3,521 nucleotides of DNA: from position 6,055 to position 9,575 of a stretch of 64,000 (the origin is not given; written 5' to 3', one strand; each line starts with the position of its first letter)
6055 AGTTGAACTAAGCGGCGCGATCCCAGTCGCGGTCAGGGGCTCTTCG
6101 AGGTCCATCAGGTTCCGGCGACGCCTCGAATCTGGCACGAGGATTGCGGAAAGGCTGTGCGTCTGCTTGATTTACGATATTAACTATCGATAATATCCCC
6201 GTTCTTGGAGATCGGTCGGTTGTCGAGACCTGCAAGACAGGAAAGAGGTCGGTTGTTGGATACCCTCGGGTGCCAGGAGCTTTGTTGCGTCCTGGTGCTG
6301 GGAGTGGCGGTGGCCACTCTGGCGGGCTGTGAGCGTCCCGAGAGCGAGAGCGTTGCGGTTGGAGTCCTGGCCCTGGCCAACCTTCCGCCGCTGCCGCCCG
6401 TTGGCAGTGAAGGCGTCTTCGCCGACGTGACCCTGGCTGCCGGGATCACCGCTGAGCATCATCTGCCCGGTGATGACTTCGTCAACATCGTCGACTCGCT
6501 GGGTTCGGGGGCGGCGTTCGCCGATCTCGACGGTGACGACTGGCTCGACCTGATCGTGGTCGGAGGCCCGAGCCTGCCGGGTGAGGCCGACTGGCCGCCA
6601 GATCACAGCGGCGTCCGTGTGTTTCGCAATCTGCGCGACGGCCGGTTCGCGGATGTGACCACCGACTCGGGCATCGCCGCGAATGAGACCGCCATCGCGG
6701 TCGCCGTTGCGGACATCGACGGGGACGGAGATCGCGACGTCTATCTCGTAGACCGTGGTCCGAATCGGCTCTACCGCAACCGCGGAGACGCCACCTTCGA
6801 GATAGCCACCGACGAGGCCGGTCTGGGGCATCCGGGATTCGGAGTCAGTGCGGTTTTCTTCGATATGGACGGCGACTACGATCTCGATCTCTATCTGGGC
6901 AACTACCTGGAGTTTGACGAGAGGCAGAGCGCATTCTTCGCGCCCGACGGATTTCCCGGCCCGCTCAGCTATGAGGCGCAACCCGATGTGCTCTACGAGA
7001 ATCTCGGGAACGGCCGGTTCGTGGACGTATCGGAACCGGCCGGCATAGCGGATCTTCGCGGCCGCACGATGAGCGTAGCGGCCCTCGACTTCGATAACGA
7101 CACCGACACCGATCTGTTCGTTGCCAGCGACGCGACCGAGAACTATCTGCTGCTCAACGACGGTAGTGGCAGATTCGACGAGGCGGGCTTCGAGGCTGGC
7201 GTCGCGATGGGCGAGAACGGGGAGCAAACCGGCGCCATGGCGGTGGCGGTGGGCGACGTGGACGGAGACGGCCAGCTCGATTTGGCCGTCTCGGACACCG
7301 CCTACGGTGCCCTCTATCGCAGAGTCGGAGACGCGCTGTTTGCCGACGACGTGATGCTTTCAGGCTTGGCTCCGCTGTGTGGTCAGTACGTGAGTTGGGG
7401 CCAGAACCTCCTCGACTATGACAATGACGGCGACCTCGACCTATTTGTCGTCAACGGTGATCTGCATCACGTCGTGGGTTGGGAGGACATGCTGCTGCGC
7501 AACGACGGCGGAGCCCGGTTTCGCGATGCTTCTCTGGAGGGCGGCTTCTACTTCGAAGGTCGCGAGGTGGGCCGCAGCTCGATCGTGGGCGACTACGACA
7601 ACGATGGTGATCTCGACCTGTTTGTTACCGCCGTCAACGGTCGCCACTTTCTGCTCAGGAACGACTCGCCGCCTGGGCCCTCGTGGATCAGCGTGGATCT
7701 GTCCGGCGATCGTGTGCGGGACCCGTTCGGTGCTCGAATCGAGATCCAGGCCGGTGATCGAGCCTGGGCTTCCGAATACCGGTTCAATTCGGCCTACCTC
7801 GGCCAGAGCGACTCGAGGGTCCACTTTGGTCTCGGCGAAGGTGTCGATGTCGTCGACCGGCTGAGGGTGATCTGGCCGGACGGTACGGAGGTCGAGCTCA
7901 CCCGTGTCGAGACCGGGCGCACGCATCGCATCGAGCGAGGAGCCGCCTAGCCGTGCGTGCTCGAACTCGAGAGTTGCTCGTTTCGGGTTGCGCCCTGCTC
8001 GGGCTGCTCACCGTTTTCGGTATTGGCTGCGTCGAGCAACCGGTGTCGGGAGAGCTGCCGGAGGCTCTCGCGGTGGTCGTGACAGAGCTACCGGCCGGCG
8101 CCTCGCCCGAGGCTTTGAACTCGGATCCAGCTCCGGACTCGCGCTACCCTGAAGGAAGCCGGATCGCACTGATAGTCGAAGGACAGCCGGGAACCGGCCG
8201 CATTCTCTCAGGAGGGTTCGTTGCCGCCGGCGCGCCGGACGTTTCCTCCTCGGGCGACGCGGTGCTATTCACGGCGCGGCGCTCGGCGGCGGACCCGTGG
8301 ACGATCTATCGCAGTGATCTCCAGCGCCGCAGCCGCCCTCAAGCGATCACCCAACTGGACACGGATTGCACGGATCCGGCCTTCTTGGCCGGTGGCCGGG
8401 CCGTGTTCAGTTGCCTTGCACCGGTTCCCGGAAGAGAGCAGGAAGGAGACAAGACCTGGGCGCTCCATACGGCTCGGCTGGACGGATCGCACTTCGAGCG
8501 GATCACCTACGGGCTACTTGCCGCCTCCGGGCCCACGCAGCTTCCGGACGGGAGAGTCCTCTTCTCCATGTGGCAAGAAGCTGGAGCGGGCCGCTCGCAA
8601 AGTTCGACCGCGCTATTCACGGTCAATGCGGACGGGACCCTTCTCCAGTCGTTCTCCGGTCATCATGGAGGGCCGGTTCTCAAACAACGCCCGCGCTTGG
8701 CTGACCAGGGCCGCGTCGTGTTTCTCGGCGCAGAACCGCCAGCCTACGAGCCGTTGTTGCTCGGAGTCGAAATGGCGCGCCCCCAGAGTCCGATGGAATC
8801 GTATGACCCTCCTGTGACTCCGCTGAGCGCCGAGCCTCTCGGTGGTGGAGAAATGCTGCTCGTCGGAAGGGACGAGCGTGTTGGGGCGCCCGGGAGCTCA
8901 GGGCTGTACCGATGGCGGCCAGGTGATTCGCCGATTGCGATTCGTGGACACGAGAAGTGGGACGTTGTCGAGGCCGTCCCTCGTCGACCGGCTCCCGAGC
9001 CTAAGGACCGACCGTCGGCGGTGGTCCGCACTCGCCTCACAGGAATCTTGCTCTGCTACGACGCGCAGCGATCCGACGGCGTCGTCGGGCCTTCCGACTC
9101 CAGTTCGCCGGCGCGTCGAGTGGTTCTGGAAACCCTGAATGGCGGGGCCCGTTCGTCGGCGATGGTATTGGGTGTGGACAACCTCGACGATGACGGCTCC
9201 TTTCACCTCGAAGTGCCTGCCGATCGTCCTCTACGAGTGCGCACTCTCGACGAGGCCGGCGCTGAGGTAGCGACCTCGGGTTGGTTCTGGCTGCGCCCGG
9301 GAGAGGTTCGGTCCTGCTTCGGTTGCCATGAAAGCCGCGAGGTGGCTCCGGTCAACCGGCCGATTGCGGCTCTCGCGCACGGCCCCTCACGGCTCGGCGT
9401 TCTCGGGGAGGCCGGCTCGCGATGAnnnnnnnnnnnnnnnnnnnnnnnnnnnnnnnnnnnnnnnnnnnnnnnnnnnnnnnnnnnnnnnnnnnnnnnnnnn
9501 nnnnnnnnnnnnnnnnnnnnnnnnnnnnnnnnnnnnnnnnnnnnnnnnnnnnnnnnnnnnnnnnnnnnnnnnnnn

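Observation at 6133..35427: Two convergent sigma-54-type operons encode ~30 haem motifs, seven propeller/FG-GAP proteins, two cupredoxins and an OM barrel: candidate undescribed extracytoplasmic redox system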

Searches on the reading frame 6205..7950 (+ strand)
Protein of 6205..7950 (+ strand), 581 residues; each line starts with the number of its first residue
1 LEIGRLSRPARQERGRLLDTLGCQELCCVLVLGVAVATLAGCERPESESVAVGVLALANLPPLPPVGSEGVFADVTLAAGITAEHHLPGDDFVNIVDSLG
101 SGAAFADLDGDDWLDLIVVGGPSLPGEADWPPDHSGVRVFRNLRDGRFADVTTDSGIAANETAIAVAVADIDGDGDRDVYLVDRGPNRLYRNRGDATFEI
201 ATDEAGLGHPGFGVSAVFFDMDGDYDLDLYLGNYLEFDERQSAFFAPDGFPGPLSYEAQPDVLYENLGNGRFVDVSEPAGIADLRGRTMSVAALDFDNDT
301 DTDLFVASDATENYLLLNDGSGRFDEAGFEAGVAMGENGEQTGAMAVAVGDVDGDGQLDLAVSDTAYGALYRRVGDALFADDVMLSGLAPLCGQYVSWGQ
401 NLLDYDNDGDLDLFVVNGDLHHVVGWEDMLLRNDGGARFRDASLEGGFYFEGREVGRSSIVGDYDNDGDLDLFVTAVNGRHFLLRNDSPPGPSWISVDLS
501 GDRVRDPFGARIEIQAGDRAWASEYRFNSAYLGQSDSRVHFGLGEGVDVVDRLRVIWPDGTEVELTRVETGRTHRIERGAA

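Call 4: search_protein_families(library=pfam, proteins=[window:6205-7950:+], max_evalue=0.01)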
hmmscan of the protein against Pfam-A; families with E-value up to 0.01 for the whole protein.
window:6205-7950:+ (581 aa): 3 families
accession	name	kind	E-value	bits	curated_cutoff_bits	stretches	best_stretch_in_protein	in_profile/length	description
PF13517.12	FG-GAP_3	-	7.3e-40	135.8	26.9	5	170-230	1-60/61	FG-GAP-like repeat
PF07593.17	UnbV_ASPIC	-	2.7e-14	53.2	23.4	1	508-574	2-67/68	ASPIC and UnbV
PF01839.29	FG-GAP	-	1.3e-13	50.9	22.1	2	346-363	4-21/37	FG-GAP repeat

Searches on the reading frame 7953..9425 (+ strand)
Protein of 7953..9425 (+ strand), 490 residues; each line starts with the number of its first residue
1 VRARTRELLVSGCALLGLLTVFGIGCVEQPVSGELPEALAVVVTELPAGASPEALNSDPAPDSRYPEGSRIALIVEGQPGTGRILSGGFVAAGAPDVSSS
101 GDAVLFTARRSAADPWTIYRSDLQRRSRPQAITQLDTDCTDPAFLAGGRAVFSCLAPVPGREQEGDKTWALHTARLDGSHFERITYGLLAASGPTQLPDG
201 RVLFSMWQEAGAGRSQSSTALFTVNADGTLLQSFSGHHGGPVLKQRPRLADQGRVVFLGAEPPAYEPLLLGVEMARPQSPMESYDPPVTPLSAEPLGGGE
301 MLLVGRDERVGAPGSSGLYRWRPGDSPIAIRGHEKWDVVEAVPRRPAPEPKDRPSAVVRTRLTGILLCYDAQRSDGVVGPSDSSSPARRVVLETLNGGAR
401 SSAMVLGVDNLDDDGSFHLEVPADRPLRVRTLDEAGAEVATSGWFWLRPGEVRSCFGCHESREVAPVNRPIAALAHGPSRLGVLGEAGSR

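Call 4: search_protein_families(library=pfam, proteins=[window:7953-9425:+], max_evalue=0.01)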
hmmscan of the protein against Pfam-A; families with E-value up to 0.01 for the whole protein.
window:7953-9425:+ (490 aa): 1 family
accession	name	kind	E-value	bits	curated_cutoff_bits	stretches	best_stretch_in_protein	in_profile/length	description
PF18582.6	HZS_alpha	-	1.5e-16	61.1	26.6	1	400-460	37-98/98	Hydrazine synthase alpha subunit middle domain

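Call 45: search_protein_families(library=ncbifam, proteins=[window:7953-9425:+], max_evalue=0.01)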
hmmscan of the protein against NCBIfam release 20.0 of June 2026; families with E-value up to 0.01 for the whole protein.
window:7953-9425:+ (490 aa): 1 family
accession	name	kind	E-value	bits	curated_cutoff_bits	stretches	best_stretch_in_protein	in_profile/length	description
NF052339.1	hydrazine_alpha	equivalog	3.9e-13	48.2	800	2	397-460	521-585/804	hydrazine synthase subunit alpha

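Call 62: search_solved_structures(query=window:7953-9425:+, max_evalue=1, show_alignments=1)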
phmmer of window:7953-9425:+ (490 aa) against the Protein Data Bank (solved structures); distinct sequences matched with E-value up to 1: 1.
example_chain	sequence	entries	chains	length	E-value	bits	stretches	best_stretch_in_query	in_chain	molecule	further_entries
5c2v_A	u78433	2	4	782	2e-07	33.3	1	397-460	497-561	HYDRAZINE SYNTHASE ALPHA SUBUNIT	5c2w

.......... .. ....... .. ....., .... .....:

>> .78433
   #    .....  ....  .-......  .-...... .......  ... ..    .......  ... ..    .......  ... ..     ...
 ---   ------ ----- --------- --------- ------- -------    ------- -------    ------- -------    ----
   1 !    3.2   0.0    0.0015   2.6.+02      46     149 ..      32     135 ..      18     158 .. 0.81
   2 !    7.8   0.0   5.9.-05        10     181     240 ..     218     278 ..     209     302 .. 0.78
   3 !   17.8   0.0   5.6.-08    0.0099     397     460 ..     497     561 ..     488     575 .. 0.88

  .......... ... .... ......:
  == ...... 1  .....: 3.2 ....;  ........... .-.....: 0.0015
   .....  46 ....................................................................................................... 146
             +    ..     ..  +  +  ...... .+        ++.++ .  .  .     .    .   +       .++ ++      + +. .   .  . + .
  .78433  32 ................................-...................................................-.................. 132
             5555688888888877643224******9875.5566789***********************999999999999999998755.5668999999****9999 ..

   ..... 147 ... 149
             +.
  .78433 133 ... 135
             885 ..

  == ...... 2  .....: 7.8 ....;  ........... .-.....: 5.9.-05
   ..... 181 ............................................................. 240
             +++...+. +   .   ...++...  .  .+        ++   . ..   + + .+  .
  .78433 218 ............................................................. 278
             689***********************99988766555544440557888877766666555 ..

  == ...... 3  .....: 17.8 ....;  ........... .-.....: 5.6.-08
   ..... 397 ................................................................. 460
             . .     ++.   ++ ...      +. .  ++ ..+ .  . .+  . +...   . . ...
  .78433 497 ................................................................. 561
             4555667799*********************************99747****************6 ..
